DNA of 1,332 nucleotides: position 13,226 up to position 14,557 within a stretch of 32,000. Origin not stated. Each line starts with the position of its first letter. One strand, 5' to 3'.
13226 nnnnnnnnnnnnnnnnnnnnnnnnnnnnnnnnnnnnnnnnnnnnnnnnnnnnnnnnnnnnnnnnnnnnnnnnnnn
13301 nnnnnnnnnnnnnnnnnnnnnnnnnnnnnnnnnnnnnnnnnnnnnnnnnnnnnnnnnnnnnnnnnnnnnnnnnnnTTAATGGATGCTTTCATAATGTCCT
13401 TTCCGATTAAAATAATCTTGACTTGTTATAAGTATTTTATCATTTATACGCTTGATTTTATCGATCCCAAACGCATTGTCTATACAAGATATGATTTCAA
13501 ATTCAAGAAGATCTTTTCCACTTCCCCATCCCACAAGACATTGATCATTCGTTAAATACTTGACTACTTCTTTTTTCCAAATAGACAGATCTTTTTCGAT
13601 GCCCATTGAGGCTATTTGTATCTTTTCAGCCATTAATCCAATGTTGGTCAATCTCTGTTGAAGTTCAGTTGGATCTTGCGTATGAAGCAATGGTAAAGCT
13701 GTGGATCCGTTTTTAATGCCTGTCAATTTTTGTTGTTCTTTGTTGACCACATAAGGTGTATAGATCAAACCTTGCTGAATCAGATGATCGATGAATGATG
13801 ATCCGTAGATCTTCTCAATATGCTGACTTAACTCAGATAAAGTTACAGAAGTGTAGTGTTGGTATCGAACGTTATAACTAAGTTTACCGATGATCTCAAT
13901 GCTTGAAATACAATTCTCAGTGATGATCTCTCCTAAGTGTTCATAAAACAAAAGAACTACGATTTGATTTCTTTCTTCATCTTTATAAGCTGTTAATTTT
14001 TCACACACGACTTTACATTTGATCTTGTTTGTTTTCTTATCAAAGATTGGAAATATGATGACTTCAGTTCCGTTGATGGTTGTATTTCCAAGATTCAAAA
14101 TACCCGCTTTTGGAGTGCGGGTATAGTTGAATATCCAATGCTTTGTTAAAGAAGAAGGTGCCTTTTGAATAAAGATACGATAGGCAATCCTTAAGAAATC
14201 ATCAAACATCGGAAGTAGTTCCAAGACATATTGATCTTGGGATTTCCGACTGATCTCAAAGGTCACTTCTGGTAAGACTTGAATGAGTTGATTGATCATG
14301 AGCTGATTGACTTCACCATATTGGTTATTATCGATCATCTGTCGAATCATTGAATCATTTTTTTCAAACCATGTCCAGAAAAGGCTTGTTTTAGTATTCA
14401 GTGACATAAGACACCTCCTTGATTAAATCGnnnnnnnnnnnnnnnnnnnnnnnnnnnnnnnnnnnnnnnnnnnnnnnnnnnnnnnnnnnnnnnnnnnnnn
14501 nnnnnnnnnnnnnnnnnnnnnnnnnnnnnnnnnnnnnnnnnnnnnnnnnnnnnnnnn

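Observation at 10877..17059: Mannose-family PTS operon that ends in an unknown 343-aa protein and two tandem ceramidase-fold hydrolases instead of sugar-phosphate enzymes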

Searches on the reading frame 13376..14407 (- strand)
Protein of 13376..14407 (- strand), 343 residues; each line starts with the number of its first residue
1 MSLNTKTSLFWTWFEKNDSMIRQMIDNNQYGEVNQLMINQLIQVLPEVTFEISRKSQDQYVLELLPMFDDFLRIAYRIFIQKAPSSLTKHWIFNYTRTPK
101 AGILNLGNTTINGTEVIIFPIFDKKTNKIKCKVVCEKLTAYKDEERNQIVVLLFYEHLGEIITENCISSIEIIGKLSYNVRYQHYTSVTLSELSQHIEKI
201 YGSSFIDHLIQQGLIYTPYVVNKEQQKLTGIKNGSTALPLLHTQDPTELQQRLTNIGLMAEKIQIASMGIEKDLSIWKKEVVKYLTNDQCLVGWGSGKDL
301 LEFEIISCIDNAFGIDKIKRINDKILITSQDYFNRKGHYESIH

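Call 3: search_protein_families(library=pfam, proteins=[window:13376-14407:-], max_evalue=0.01)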
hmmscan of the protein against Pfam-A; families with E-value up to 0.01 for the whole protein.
window:13376-14407:- (343 aa): 0 families

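Call 4: search_protein_families(library=ncbifam, proteins=[window:13376-14407:-], max_evalue=0.01)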
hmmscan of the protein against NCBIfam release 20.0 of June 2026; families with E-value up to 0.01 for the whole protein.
window:13376-14407:- (343 aa): 0 families

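Call 7: search_solved_structures(query=window:13376-14407:-, max_evalue=10)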
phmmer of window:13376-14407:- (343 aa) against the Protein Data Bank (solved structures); distinct sequences matched with E-value up to 10: 7.
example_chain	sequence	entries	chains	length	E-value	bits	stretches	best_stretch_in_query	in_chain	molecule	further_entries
1xiz_A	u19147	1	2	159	0.096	15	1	184-273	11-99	putative phosphotransferase system mannitol/fructose-specific IIA domain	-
4m62_S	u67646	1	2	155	0.49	12.7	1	184-273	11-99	T117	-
3lf6_A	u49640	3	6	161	0.53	12.6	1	184-273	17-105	Putative phosphotransferase system | 4E10 epitope scaffold T117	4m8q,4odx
5sy8_O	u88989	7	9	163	0.55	12.5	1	184-273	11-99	10E8 EPITOPE SCAFFOLD T117v2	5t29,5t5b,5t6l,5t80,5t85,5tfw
6mto_T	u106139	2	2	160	0.56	12.5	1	184-273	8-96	VRC42 epitope T117-F scaffold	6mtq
3t43_A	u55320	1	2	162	1.1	11.6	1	208-273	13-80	HIV Epitope-Scaffold 4E10_1XIZA_S0_006_C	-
1iq4_A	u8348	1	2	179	1.5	11.1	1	100-153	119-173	50S RIBOSOMAL PROTEIN L5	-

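Call 9: find_homologous_proteins(query=window:13376-14407:-)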
Query window:13376-14407:- (343 aa): 1 proteins with E <= 0.001 among 1393 candidates.
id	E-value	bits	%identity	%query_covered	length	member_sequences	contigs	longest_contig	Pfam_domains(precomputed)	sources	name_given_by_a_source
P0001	1.1e-226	769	100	100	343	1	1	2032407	-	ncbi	-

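Call 11: find_encoding_contigs(protein=P0001, flank=10000, max_places=3)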
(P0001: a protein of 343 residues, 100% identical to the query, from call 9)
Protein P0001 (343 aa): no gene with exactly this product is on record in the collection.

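Call 18: search_protein_representatives(protein=window:13376-14407:-)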
Query: 343 residues. Proteins with E-value up to 0.001 (for the whole library): 49; up to 1e-10: 12; up to 1e-30: 4. The best 49 are listed.
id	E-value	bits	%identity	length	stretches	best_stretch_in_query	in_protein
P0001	3.6e-227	769.1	100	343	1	1-343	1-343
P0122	5.0e-59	216.5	38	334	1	2-308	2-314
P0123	7.0e-41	156.8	38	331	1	5-220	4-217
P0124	3.0e-37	144.9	33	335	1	5-297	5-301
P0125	3.7e-29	118.3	29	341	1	5-306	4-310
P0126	3.3e-14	69.2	26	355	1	7-200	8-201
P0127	2.7e-13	66.2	26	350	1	4-250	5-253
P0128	3.9e-13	65.7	26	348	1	9-177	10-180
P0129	1.1e-12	64.2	27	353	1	6-192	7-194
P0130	5.4e-12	61.9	26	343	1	5-203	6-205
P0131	9.9e-12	61.0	24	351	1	9-199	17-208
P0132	8.3e-11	58.0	26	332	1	7-198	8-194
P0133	1.4e-10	57.2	26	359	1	6-199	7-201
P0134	7.5e-10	54.9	28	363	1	9-175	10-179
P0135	2.1e-09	53.4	27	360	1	8-175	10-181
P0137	4.1e-09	52.4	21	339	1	4-176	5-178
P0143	1.9e-07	47.0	31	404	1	7-180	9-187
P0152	2.5e-05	40.0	25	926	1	7-175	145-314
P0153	4.0e-05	39.3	31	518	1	9-174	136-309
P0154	5.1e-05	39.0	27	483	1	9-199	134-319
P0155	1.0e-04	38.0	27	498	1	3-199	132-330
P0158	1.4e-04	37.5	27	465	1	3-170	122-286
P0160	2.1e-04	37.0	27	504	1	3-200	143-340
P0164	5.4e-04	35.6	25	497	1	9-176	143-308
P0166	6.6e-04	35.3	26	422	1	4-173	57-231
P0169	8.3e-04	35.0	25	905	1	3-173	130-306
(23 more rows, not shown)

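Call 20: predict_structure(protein=window:13376-14407:-)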
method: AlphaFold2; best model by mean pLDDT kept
length: 343 residues; sequences in the alignment: 1
mean_pLDDT: 35.2   pTM: 0.24
mean pLDDT of the five models: 35.2, 31.6, 31.1, 30.1, 28.6
residues with pLDDT >= 90: 0; 70-90: 4; 50-70: 21; < 50: 318
segments of 3 or more residues with pLDDT < 50: 1-4, 28-35, 45-343
pLDDT, mean of each block of 10 residues (from residue 1): 51 70 51 48 41 29 35 36 32 27 30 33 35 32 26 26 26 25 26 37 35 28 30 29 42 41 38 38 39 36 35 34 30 32 25
secondary structure, 60 per line:
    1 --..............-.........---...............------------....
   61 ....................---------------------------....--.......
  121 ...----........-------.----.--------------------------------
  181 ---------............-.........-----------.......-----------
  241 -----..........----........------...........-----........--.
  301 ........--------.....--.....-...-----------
elements in order: H3-16 H18-26 H30-44 H57-80 E108-111 E114-123 E128-135 H190-201 H203-211 H223-229 H246-255 E263-267 H274-284 E290-297 E300-308 E317-321 E324-328

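Call 22: search_protein_families(library=pfam, alignment_id=A1, max_evalue=0.1)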
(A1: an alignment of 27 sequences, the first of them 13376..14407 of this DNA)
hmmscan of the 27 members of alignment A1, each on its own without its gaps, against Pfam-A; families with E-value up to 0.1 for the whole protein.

A. member 1, window:13376-14407:- (343 aa): 0 families

B. families by the number of members that match (of 27 scanned): 17 families
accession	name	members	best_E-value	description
PF01795.25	Methyltransf_5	1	0.016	MraW methylase family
PF17986.6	EKAL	1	0.017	EMP3-KAHRP-like N-terminal domain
PF09062.15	Endonuc_subdom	1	0.018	PI-PfuI Endonuclease subdomain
PF09675.16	Chlamy_scaf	1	0.021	Chlamydia-phage Chp2 scaffold (Chlamy_scaf)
PF20188.4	DUF6551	1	0.021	Family of unknown function (DUF6551)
PF04485.17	NblA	1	0.027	Phycobilisome degradation protein nblA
PF08537.15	NBP1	1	0.044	Fungal Nap binding protein NBP1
PF16752.10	TBCC_N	1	0.045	Tubulin-specific chaperone C N-terminal domain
PF25642.1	DUF7944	1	0.059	Domain of unknown function (DUF7944)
PF15092.11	UPF0728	1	0.063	Uncharacterised protein family UPF0728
PF17854.6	FtsK_alpha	1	0.064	FtsK alpha domain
PF16408.10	DUF5016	1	0.067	Domain of unknown function (DUF5016)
PF12367.13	PFO_beta_C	1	0.071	Pyruvate ferredoxin oxidoreductase beta subunit C terminal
PF02338.25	OTU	1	0.082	OTU-like cysteine protease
PF19001.5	DUF5730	1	0.084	Family of unknown function (DUF5730)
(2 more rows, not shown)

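Call 23: find_encoding_contigs(protein=P0126, flank=8000, max_places=2)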
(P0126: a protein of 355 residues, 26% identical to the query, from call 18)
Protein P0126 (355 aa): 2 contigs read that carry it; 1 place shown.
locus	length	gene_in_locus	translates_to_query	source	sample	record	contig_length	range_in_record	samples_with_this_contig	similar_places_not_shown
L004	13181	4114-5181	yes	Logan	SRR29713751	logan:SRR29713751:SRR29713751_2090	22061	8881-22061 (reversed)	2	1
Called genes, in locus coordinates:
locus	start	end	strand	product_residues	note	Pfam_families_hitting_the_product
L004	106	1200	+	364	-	PF04055:Radical_SAM, PF13353:Fer4_12, PF13186:SPASM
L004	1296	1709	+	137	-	PF03610:EIIA-man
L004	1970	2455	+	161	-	PF03830:PTSIIB_sorb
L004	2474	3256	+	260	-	PF03609:EII-Sor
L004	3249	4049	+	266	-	PF03613:EIID-AGA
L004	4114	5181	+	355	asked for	-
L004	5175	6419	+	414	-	PF04734:Ceramidase_alk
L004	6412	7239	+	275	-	PF00702:Hydrolase (faint), PF05116:S6PP (faint), PF08282:Hydrolase_3, PF13419:HAD_2 (faint)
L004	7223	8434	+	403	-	PF04734:Ceramidase_alk (faint)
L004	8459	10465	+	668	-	PF08220:HTH_DeoR (faint), PF08279:HTH_11 (faint), PF05043:Mga (weak), PF00874:PRD (weak), PF00359:PTS_EIIA_2 (faint)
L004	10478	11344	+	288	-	PF00702:Hydrolase (weak), PF08282:Hydrolase_3, PF05116:S6PP (weak)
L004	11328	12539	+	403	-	PF04734:Ceramidase_alk (weak)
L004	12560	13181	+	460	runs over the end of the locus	PF01554:MatE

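Call 24: search_solved_structures(query=A1, max_evalue=10)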
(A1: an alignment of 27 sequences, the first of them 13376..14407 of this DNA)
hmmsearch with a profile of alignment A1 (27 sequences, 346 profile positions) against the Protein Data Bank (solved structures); distinct sequences matched with E-value up to 10: 3.
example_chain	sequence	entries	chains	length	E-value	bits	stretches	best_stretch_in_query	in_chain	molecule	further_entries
5whs_A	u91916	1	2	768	0.31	13.2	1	203-251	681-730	Catalase-peroxidase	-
5whq_A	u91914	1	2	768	0.31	13.2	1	203-251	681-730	Catalase-peroxidase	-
9nzh_A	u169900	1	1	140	0.47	12.6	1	248-299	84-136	Amylin-NHO-18 Binder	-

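Call 28: find_related_loci(query=A2, collection=genome_contigs, flank=10000)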
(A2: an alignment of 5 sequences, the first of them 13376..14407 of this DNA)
Query A2 (343 aa) in genome_contigs; peptide patterns used: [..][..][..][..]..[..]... (x = any residue, [..] = any of these).
10 stretches matched a pattern, but none encodes a relative of the query by tblastn (E <= 1e-3).

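Call 29: predict_structure(alignment_id=A1)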
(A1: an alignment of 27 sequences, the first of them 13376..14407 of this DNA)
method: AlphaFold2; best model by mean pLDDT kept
length: 343 residues; sequences in the alignment: 27
mean_pLDDT: 90.2   pTM: 0.87
mean pLDDT of the five models: 90.2, 90.1, 90.0, 89.5, 89.3
residues with pLDDT >= 90: 251; 70-90: 61; 50-70: 23; < 50: 8
segments of 3 or more residues with pLDDT < 50: 336-343
pLDDT, mean of each block of 10 residues (from residue 1): 95 98 98 98 95 96 95 96 97 96 89 97 96 96 95 96 97 92 95 97 96 93 84 93 83 94 80 82 91 92 93 69 63 57 33
secondary structure, 60 per line:
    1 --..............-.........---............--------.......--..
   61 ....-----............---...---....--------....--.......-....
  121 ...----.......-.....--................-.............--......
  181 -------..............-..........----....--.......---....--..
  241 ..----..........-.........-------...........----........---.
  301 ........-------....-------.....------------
elements in order: H3-16 H18-26 H30-41 E50-56 E59-64 H70-81 E91-94 E103-106 E109-112 E117-123 E128-134 H136-140 H143-158 H160-166 E167-172 H175-180 H190-201 H203-212 E217-220 H223-229 E233-236 H239-242 H247-256 E258-266 H274-284 E289-296 E300-308 H316-319 E327-331

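Call 32: fold_search(model_id=the predicted structure, library=pdb)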
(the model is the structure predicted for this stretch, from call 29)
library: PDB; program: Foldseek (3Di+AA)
matches with E <= 10: 699; with E <= 0.001: 0
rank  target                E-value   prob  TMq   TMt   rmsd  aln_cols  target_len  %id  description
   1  9fhl_Z                1.5e-02  0.25  0.13  0.20  19.5       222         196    9  High-resolution cryo-EM structure of Saccharolobus solfataricus 30S ribosomal subunit bound to mRNA and initiator tRNA (released 2025-01-15)
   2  4v8m_A4               2.7e-02  0.28  0.16  0.24  16.8       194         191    9  High-resolution cryo-electron microscopy structure of the Trypanosoma brucei ribosome (released 2014-07-09)
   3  8fvy_H                2.7e-02  0.20  0.13  0.23  15.7       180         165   10  40S subunit of the Giardia lamblia 80S ribosome (released 2024-01-24)
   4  5a2q_D                3.7e-02  0.18  0.13  0.18  16.9       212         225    7  Structure of the HCV IRES bound to the human ribosome (released 2015-07-15)
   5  9v24_sd               5.6e-02  0.09  0.12  0.18  19.9       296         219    7  Cryo- EM structure of 75S ribosome with A/P- & P/E- tRNAs from Entamoeba histolytica (released 2025-10-15)
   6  5wyj_SI               6.0e-02  0.15  0.13  0.23  14.9       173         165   14  Cryo-EM structure of the 90S small subunit pre-ribosome (Dhr1-depleted, Enp1-TAP, state 1) (released 2017-03-29)
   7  4uje_BD               6.3e-02  0.14  0.12  0.18  17.1       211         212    6  Regulation of the mammalian elongation cycle by 40S subunit rolling: a eukaryotic-specific ribosome rearrangement (released 2014-07-16)
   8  6zu5_SH0              6.7e-02  0.20  0.14  0.25  15.1       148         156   11  Structure of the Paranosema locustae ribosome in complex with Lso2 (released 2020-11-04)
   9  7olc_SH               6.7e-02  0.13  0.13  0.19  16.2       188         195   10  Thermophilic eukaryotic 80S ribosome at idle POST state (released 2022-01-26)
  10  3ovb_A                6.7e-02  0.10  0.18  0.15  23.4       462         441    7  How the CCA-adding Enzyme Selects Adenine over Cytosine in Position 76 of tRNA (released 2010-12-01)
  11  7ls2_t                8.0e-02  0.14  0.14  0.22  14.5       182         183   10  80S ribosome from mouse bound to eEF2 (Class I) (released 2021-11-03)
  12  8c3a_CU               8.5e-02  0.13  0.13  0.21  16.8       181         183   11  Crystal structure of ailanthone bound to the Candida albicans 80S ribosome (released 2024-01-10)
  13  2rdo_7                9.1e-02  0.13  0.17  0.09  16.6       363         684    8  50S subunit with EF-G(GDPNP) and RRF bound (released 2008-03-04)
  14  4v88_CH               9.6e-02  0.14  0.13  0.21  17.4       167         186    9  The structure of the eukaryotic ribosome at 3.0 A resolution. (released 2014-07-09)
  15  9bln_Z                9.6e-02  0.13  0.13  0.18  18.5       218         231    7  The structure of human Pdcd4 bound to the 40S-eIF4A-eIF3-eIF1 complex (released 2024-09-04)
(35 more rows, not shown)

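Call 57: search_protein_families(library=pfam, proteins=[P0152, P0153, P0154, P0155, P0158, P0160, P0164, P0169, P0143, P0166], max_evalue=0.01)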
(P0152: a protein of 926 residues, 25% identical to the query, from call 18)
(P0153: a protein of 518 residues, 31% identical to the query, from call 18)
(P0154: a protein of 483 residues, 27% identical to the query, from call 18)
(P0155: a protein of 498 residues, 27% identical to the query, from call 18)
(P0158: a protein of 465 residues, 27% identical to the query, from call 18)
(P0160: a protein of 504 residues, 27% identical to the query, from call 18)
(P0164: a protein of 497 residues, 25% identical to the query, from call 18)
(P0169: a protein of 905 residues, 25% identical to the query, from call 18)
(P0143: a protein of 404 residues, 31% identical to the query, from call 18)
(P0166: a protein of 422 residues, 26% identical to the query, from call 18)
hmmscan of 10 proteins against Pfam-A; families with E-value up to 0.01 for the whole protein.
P0152 (926 aa): 8 families
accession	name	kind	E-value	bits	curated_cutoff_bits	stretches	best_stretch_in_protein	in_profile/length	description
PF07719.23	TPR_2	-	2.3e-07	30.8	27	1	81-107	4-30/34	Tetratricopeptide repeat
PF13181.12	TPR_8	-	3.6e-05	24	25.7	0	82-106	5-29/34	Tetratricopeptide repeat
PF13432.12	TPR_16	-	9.8e-05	23.2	32.7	0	593-631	27-65/65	Tetratricopeptide repeat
PF13174.12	TPR_6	-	0.00043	21.2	26.3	0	600-629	3-32/33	Tetratricopeptide repeat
PF13428.12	TPR_14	-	0.00051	20.9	23.5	0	599-633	3-37/44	Tetratricopeptide repeat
PF14559.12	TPR_19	-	0.00053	20.7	25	0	595-637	23-65/68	Tetratricopeptide repeat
PF00515.34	TPR_1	-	0.00058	20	27.8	0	82-109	5-32/34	Tetratricopeptide repeat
PF13424.12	TPR_12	-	0.0013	19.3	30.1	0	81-112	6-37/77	Tetratricopeptide repeat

P0153 (518 aa): 0 families

P0154 (483 aa): 0 families

P0155 (498 aa): 0 families

P0158 (465 aa): 6 families
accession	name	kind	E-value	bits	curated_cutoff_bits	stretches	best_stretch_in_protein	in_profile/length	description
PF13181.12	TPR_8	-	8.6e-07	29.1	25.7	1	68-97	4-33/34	Tetratricopeptide repeat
PF00515.34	TPR_1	-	5.5e-06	26.4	27.8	1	69-98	5-34/34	Tetratricopeptide repeat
PF07719.23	TPR_2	-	7.4e-05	23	27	1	68-96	4-32/34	Tetratricopeptide repeat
PF12895.13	ANAPC3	-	0.00053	20.6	27.2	1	15-91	4-82/82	Anaphase-promoting complex, cyclosome, subunit 3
PF13428.12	TPR_14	-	0.00088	20.2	23.5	0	33-72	3-42/44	Tetratricopeptide repeat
PF13174.12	TPR_6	-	0.0028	18.6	26.3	0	69-93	4-28/33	Tetratricopeptide repeat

P0160 (504 aa): 0 families

P0164 (497 aa): 1 family
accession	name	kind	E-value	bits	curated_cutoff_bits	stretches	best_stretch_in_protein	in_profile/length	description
PF20308.4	TPR-S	-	7.6e-05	23.7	27.6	0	58-150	2-84/102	Tetratricopeptide Repeats-Sensor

P0169 (905 aa): 2 families
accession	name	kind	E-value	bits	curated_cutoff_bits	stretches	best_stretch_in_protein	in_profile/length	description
PF14080.11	DUF4261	-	1.3e-22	80.1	27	1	822-897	1-76/77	Domain of unknown function (DUF4261)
PF07719.23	TPR_2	-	0.0011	19.4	27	0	77-106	5-34/34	Tetratricopeptide repeat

P0143 (404 aa): 0 families

P0166 (422 aa): 0 families

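Call 60: find_related_loci(query=A2, collection=metagenome_contigs, flank=10000)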
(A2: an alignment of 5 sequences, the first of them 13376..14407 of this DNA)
Query A2 (343 aa) in metagenome_contigs; peptide patterns used: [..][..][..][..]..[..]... (x = any residue, [..] = any of these).
28 stretches matched a pattern, but none encodes a relative of the query by tblastn (E <= 1e-3).

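Call 61: fold_search(model_id=the predicted structure, library=viral)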
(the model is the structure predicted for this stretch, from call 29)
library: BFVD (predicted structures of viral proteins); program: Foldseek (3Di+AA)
matches with E <= 10: 810; with E <= 0.001: 0
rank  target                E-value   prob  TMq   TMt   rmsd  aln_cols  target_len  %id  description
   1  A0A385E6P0            2.1e-02  0.72  0.18  0.32  19.0       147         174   16  (no name in the UniProt tables at hand)
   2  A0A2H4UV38            4.6e-02  0.08  0.14  0.16  21.8       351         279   11  Eukaryotic translation initiation factor eIF-2 alpha [Bodo saltans virus]
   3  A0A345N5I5            6.3e-02  0.51  0.18  0.34  17.4       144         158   13  (no name in the UniProt tables at hand)
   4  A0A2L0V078            7.9e-02  0.14  0.18  0.19  17.9       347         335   10  Uncharacterized protein [Agrobacterium phage Atu_ph07]
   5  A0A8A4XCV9            9.5e-02  0.57  0.16  0.14   4.8        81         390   10  Replication-associated protein [Grus japonensis CRESS-DNA-virus sp.]
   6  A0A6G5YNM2            9.5e-02  0.20  0.11  0.19  14.9       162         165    8  (no name in the UniProt tables at hand)
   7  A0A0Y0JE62            1.1e-01  0.28  0.17  0.15  14.9       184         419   11  Uncharacterized protein [Glossina hytrovirus (isolate Glossina pallidipes/Ethiopia/Seibersdorf/-)]
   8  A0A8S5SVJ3            1.3e-01  0.69  0.18  0.11   8.3        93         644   12  Uncharacterized protein [Siphoviridae sp. ctDOT22]
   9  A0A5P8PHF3            1.4e-01  0.69  0.16  0.27   6.3        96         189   10  Uncharacterized protein [Serratia phage Muldoon]
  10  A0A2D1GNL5            1.4e-01  0.16  0.15  0.17  23.2       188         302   11  (no name in the UniProt tables at hand)
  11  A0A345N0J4            1.4e-01  0.23  0.17  0.30  20.1       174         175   14  (no name in the UniProt tables at hand)
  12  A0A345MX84            1.6e-01  0.44  0.16  0.21   5.6        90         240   14  (no name in the UniProt tables at hand)
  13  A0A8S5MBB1            1.7e-01  0.93  0.18  0.59   3.1        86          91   12  Uncharacterized protein [Podoviridae sp. ct53O25]
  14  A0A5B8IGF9            1.8e-01  0.41  0.17  0.45   5.4       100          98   13  C-terminal regulatory domain of Threonine dehydratase [Mimiviridae sp. ChoanoV1]
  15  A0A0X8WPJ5            2.0e-01  0.51  0.16  0.27   9.1       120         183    8  (no name in the UniProt tables at hand)
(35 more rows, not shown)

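Call 62: find_encoding_contigs(protein=P0124, flank=9000, max_places=1)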
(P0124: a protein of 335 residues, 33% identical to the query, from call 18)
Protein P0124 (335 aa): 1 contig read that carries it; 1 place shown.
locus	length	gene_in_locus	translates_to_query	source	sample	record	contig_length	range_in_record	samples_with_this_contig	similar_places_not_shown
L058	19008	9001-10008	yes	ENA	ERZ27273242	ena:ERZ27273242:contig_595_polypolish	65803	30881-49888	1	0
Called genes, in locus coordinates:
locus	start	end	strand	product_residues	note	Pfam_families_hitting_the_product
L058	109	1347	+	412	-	PF00994:MoCF_biosynth, PF18146:CinA_KH, PF02464:CinA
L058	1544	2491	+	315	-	PF02517:Rce1-like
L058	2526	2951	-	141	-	-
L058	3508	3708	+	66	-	-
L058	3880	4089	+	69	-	PF08279:HTH_11 (weak), PF12844:HTH_19, PF13560:HTH_31 (weak), PF01381:HTH_3, PF13443:HTH_26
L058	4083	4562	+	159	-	-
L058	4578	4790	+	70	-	-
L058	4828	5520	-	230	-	PF09360:zf-CDGSH (weak)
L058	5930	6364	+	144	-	PF00300:His_Phos_1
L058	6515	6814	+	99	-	PF07876:Dabb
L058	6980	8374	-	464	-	PF01336:tRNA_anti-codon, PF00152:tRNA-synt_2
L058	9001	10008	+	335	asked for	-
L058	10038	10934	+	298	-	PF04734:Ceramidase_alk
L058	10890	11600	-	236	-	PF00149:Metallophos, PF12850:Metallophos_2, PF14582:Metallophos_3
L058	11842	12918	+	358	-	PF01321:Creatinase_N, PF00557:Peptidase_M24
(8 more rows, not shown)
